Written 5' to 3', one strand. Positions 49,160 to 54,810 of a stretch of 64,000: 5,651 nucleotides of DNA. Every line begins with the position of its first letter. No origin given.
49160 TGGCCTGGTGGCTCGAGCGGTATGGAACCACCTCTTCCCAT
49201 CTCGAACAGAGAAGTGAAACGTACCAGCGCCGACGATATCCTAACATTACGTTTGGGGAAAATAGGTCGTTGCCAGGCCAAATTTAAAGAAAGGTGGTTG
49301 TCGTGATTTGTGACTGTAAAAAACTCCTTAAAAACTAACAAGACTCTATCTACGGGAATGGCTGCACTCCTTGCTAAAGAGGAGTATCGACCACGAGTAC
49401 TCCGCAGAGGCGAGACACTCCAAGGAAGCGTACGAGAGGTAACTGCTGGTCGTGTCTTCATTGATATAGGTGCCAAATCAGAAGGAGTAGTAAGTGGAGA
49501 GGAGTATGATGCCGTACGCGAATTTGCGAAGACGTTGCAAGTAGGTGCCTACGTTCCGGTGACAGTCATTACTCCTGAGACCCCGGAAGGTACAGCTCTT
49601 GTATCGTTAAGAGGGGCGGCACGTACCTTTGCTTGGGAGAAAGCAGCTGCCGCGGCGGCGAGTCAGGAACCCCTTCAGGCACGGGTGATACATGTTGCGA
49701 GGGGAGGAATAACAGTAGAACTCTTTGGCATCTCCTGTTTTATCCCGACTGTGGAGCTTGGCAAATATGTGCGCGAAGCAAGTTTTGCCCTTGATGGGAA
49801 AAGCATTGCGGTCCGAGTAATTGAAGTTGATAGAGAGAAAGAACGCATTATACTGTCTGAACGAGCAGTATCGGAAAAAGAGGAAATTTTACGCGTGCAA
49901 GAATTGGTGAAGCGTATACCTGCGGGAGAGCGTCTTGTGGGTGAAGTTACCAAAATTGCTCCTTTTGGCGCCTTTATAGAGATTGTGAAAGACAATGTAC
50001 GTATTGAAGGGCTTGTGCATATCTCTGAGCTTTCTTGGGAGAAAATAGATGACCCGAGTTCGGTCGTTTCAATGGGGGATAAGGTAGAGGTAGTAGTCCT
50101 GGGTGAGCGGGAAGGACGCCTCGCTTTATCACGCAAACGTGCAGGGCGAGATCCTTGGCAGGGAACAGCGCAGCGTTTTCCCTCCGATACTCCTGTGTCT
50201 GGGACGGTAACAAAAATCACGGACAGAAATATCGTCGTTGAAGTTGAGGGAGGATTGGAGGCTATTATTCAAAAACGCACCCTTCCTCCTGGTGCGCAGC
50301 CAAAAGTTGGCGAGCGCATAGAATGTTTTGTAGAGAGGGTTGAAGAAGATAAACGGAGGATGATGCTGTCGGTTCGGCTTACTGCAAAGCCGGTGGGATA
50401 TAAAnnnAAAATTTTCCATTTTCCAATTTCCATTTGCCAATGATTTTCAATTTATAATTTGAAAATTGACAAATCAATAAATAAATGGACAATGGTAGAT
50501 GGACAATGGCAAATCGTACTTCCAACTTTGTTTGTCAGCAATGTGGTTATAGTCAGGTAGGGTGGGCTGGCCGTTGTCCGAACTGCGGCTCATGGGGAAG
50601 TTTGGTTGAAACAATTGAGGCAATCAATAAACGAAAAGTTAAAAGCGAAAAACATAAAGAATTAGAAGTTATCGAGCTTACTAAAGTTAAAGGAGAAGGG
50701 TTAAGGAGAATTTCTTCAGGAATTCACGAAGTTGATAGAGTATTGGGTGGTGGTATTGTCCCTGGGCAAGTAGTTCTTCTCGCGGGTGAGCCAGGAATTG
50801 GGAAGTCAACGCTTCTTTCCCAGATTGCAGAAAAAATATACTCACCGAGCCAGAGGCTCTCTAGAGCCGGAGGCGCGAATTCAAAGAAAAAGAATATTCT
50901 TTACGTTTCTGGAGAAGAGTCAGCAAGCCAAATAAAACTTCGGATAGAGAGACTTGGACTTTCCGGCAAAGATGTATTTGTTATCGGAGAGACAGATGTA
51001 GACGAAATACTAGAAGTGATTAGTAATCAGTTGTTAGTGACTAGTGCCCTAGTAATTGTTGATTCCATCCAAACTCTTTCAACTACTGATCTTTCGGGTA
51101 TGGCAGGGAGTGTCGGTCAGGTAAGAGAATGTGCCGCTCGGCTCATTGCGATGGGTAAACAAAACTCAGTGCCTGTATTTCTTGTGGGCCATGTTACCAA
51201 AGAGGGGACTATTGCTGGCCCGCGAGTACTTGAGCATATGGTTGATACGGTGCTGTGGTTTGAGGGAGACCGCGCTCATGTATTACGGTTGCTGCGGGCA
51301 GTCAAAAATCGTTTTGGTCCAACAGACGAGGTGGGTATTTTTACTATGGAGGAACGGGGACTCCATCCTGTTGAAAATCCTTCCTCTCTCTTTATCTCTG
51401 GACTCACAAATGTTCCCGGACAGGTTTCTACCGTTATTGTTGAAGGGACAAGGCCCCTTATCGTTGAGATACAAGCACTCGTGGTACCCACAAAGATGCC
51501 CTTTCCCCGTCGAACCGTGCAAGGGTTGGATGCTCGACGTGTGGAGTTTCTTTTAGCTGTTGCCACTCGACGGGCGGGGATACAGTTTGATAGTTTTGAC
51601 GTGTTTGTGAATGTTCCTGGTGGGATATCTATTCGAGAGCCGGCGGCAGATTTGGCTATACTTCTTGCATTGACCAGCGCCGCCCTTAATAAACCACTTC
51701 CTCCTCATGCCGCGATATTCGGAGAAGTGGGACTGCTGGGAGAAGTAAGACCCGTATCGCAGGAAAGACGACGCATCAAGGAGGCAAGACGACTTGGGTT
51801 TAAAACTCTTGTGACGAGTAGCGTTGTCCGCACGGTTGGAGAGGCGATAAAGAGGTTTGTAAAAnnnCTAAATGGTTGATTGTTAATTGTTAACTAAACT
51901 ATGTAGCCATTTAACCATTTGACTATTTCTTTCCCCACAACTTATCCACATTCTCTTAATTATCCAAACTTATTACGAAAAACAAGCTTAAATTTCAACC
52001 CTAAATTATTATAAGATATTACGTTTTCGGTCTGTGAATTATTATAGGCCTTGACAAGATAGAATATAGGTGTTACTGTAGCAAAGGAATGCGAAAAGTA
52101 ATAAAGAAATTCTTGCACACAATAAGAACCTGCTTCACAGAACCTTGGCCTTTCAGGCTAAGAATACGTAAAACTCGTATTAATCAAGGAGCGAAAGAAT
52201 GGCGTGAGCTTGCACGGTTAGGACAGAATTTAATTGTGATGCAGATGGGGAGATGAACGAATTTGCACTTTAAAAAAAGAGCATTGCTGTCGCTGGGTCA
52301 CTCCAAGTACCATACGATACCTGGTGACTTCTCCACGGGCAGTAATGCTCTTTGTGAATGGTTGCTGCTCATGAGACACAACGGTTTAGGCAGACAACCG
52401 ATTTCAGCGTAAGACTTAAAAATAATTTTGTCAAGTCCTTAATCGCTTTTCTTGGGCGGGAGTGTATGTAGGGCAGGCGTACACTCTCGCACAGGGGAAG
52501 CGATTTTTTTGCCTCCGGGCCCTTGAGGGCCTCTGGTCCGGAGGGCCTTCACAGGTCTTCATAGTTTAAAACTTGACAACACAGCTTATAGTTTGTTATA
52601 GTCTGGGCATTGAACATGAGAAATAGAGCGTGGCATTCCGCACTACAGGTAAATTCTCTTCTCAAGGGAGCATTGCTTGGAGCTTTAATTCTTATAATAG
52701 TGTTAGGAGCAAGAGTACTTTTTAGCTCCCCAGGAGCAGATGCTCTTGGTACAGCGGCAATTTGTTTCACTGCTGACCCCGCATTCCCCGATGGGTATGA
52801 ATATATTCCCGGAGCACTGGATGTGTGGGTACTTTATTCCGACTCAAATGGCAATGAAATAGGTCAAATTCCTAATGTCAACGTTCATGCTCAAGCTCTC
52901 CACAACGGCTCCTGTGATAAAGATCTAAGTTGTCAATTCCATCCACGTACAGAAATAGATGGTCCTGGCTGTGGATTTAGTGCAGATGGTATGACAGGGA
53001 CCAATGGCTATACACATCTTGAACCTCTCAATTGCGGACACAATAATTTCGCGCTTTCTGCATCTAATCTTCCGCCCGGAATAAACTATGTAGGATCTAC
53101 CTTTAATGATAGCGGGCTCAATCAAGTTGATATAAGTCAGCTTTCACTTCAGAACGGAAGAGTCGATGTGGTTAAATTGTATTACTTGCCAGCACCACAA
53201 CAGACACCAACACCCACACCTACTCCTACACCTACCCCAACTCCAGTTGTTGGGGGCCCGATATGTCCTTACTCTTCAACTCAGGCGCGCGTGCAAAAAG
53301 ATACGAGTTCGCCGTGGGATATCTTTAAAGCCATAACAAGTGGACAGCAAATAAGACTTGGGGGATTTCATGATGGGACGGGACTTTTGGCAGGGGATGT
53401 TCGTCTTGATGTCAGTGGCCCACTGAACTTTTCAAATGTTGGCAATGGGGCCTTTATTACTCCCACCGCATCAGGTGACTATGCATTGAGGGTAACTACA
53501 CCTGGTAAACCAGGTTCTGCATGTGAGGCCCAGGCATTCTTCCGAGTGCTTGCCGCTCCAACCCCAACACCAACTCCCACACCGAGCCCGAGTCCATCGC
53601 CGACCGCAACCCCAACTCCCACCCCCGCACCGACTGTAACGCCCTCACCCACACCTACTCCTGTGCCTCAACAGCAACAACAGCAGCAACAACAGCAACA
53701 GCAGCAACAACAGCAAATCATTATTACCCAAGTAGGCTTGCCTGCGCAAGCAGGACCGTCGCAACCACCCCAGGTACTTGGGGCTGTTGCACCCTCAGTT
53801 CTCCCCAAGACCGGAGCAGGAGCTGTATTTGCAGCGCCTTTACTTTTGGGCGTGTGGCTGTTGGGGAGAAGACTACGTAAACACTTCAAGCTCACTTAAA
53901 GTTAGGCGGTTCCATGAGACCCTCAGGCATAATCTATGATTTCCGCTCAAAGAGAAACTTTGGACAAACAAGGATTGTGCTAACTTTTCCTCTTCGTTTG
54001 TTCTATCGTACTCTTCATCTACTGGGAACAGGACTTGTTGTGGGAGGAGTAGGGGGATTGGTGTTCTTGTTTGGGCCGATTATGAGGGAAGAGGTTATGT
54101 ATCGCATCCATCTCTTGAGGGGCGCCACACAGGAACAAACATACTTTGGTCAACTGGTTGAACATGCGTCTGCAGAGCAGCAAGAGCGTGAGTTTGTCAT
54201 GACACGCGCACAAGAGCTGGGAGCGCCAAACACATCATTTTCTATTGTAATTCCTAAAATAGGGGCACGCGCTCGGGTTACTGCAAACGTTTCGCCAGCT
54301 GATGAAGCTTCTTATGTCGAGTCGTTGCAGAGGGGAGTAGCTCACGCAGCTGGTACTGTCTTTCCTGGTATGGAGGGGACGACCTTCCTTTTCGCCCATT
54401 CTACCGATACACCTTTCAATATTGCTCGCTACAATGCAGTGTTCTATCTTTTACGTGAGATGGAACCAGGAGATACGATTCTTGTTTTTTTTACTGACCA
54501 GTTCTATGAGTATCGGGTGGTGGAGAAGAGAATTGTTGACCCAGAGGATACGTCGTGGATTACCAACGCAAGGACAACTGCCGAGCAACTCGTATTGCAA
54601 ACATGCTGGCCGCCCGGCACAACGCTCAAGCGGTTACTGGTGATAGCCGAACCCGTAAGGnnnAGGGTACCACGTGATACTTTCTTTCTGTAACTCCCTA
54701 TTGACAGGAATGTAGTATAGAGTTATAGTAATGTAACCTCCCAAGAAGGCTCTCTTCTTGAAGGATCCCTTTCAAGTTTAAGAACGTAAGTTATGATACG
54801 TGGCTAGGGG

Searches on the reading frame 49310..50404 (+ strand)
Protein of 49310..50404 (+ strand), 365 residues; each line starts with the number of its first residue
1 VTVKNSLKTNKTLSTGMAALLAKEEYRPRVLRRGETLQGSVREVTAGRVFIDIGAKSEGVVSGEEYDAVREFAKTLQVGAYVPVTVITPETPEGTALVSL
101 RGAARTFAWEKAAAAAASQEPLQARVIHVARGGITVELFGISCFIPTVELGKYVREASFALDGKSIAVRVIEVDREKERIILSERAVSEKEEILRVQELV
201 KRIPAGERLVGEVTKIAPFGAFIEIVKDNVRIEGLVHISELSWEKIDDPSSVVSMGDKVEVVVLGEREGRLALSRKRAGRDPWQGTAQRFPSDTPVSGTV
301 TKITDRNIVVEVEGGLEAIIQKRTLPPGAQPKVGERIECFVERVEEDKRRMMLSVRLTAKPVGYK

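Call 36: search_protein_families(library=pfam, proteins=[window:49310-50404:+], max_evalue=0.0001)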
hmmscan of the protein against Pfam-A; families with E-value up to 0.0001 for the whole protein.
window:49310-50404:+ (365 aa): 2 families
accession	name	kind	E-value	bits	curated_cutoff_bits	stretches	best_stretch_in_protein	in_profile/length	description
PF00575.29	S1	-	4.9e-41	139.4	22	3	204-275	3-73/74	S1 RNA binding domain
PF23459.1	S1_RRP5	-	3.9e-09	37.4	27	0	31-100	1-72/72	RRP5 S1 domain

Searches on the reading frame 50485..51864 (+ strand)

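Call 36: search_protein_families(library=pfam, proteins=[window:50485-51864:+], max_evalue=0.0001)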
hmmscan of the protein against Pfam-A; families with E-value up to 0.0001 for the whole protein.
window:50485-51864:+ (460 aa): 8 families
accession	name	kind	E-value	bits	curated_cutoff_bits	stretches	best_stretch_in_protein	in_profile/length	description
PF13481.12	AAA_25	-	1.4e-12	48.1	27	1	75-241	14-194/195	AAA domain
PF06745.19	ATPase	-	2e-12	47.4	26.6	1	77-161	2-74/231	KaiC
PF18073.7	Zn_ribbon_LapB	-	8.6e-11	41.8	25.7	1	15-42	1-28/28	Rubredoxin metal binding domain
PF03796.21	DnaB_C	-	1.3e-07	31.7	27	1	76-154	2-67/255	DnaB-like helicase C terminal domain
PF05362.19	Lon_C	-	2.4e-06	27.7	21.1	1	367-443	90-167/205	Lon protease (S16) C-terminal proteolytic domain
PF13401.12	AAA_22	-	1.6e-05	25.6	27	1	95-236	6-123/130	AAA domain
PF13541.12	ChlI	-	3e-05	24.4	27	1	360-444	32-117/121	Subunit ChlI of Mg-chelatase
PF08423.17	Rad51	-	9.9e-05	22.2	22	0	75-237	7-175/244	Rad51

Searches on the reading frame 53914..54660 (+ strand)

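Call 36: search_protein_families(library=pfam, proteins=[window:53914-54660:+], max_evalue=0.0001)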
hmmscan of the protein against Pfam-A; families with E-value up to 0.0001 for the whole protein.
window:53914-54660:+ (249 aa): 1 family
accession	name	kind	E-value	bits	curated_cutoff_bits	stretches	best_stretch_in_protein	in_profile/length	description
PF04203.18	Sortase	-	3.4e-21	75.7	26.6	1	111-248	1-125/125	Sortase domain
